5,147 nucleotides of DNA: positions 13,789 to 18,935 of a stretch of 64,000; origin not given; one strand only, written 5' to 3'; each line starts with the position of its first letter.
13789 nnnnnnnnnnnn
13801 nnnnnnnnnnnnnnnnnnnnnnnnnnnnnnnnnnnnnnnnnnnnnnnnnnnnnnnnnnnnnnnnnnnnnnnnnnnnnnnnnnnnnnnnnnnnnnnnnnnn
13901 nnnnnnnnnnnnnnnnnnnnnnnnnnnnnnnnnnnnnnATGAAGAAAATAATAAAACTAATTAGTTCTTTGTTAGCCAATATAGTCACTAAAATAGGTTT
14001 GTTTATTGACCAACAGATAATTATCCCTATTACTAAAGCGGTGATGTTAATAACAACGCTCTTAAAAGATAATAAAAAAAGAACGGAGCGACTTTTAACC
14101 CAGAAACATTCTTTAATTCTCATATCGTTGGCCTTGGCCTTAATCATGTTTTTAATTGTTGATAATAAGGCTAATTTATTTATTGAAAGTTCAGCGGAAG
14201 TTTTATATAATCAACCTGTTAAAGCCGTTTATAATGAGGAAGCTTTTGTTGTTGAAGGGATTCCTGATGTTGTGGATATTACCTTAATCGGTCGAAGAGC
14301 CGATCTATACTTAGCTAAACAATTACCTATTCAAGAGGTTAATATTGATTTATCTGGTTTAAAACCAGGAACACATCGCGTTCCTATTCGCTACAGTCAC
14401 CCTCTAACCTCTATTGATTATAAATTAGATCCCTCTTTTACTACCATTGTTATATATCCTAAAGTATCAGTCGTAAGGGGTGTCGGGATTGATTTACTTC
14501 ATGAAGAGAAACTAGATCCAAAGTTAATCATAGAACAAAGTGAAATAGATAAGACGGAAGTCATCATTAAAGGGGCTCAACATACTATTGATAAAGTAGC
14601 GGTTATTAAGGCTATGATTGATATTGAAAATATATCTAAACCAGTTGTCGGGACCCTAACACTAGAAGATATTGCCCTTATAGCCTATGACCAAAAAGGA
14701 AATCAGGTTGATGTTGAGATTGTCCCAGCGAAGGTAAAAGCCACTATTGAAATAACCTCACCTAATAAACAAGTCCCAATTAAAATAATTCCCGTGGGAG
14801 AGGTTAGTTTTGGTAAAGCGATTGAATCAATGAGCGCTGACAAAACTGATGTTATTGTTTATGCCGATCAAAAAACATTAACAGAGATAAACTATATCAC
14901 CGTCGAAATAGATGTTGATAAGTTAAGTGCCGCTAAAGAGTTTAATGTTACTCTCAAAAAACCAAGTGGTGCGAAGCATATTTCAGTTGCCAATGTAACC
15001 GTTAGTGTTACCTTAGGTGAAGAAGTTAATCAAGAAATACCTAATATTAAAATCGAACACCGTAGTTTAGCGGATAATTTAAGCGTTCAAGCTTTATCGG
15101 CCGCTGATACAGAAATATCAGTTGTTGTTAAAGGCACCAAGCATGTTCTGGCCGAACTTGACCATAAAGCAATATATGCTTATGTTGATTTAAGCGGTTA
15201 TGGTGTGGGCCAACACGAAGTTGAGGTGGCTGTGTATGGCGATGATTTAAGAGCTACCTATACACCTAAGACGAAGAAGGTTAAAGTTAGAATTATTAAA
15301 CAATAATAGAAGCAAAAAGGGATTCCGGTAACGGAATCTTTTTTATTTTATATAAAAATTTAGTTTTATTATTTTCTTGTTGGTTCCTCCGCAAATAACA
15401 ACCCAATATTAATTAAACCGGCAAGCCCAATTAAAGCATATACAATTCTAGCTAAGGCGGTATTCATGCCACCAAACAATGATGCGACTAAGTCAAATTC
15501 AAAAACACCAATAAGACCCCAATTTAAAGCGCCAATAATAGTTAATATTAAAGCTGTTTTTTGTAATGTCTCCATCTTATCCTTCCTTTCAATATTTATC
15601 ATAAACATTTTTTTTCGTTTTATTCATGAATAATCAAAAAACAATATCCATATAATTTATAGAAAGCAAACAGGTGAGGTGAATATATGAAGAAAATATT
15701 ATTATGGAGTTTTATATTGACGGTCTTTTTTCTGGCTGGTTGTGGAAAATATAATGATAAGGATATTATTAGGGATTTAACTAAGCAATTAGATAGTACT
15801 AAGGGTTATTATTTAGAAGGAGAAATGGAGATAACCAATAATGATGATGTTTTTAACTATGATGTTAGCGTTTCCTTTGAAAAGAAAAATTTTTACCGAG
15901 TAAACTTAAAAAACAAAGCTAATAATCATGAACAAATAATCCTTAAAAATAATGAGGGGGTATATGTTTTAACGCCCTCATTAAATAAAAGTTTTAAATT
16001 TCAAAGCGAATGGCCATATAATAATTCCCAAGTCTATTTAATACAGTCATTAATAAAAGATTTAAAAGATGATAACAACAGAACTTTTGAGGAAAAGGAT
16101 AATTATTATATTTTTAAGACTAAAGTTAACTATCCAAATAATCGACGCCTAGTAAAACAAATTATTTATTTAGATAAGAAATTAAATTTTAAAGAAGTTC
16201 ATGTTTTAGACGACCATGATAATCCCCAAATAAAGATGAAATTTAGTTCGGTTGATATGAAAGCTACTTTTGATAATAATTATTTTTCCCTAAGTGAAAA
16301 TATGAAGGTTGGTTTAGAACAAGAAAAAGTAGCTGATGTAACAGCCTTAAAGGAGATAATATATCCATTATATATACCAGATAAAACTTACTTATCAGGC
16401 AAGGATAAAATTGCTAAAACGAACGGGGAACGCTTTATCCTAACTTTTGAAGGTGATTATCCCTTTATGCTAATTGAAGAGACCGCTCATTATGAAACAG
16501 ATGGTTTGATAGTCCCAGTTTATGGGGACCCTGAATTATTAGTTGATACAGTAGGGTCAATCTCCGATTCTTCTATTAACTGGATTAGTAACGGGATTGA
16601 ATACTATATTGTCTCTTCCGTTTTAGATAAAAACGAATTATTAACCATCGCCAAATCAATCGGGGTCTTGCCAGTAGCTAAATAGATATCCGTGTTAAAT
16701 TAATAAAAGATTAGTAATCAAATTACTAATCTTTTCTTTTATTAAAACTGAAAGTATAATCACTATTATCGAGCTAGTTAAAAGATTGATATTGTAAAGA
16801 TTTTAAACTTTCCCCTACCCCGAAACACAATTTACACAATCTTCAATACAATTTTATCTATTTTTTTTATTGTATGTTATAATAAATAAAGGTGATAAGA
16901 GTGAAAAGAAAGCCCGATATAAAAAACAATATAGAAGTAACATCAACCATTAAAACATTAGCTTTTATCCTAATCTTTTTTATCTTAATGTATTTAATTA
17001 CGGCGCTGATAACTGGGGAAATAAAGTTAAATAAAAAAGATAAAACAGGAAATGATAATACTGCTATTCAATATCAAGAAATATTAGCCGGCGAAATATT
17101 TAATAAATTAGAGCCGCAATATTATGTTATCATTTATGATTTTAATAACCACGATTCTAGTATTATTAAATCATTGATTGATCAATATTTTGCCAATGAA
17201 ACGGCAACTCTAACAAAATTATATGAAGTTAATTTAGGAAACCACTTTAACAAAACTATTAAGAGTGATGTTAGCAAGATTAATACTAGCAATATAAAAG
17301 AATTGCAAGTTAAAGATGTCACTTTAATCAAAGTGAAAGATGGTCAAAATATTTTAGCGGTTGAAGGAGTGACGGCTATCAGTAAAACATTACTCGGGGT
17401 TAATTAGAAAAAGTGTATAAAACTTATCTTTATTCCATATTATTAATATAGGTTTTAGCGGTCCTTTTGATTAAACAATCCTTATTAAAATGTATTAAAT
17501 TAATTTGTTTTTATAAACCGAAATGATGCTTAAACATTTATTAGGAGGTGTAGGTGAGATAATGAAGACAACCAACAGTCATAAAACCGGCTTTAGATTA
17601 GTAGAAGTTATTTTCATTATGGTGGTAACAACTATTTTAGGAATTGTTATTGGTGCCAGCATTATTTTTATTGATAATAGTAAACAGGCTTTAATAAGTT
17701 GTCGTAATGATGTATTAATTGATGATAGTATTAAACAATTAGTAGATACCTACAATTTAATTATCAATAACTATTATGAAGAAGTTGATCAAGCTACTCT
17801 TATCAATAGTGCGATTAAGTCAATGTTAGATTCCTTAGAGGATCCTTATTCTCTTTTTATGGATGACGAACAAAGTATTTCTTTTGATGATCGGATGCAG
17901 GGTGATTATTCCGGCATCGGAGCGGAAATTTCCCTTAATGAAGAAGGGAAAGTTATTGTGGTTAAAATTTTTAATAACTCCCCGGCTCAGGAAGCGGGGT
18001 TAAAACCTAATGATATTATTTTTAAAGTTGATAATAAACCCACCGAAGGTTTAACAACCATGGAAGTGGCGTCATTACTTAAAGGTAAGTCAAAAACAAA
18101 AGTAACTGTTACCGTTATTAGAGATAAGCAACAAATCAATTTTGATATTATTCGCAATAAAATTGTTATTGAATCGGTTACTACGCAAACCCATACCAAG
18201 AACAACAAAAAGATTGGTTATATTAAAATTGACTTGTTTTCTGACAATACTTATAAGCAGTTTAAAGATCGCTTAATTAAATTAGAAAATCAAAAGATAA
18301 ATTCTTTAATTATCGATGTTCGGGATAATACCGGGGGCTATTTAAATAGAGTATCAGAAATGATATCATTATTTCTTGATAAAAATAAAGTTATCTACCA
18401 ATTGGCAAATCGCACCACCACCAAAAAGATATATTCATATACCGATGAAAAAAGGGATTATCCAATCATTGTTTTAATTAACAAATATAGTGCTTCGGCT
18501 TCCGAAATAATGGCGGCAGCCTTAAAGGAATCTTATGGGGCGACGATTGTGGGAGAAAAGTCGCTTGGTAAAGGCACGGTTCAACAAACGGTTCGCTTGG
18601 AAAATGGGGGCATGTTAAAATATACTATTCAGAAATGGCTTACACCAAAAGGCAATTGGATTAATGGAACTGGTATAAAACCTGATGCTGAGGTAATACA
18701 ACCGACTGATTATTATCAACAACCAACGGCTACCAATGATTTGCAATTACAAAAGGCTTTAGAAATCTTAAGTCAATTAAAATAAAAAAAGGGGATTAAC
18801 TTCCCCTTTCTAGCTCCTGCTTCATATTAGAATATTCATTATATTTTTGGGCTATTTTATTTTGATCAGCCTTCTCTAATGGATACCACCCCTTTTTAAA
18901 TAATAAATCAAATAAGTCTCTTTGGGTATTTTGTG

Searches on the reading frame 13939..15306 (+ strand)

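Call 12: search_protein_families(library=pfam, proteins=[window:13939-15306:+], max_evalue=0.00001)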
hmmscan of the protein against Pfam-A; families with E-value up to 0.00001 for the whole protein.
window:13939-15306:+ (455 aa): 1 family
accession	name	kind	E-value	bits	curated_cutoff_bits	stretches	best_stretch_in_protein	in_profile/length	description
PF07949.17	YbbR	-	1.1e-24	86.9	22.3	1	279-357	1-81/81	YbbR-like protein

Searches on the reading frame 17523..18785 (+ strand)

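Call 12: search_protein_families(library=pfam, proteins=[window:17523-18785:+], max_evalue=0.00001)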
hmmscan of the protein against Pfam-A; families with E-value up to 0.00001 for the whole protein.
window:17523-18785:+ (420 aa): 5 families
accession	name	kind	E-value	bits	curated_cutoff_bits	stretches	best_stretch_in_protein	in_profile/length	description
PF03572.23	Peptidase_S41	-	8.4e-52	175.5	24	1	230-391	1-165/165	Peptidase family S41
PF22694.1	CtpB_N-like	-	1.4e-14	54.7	27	1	68-116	36-84/85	Activating protease CtpB N-terminal domain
PF13180.12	PDZ_2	-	2.2e-14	53.9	27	1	131-209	2-78/80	PDZ domain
PF17820.7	PDZ_6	-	3.5e-11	43.1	27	1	152-200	8-54/54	PDZ domain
PF00595.29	PDZ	-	2e-10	41.4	23.2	1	130-198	10-80/81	PDZ domain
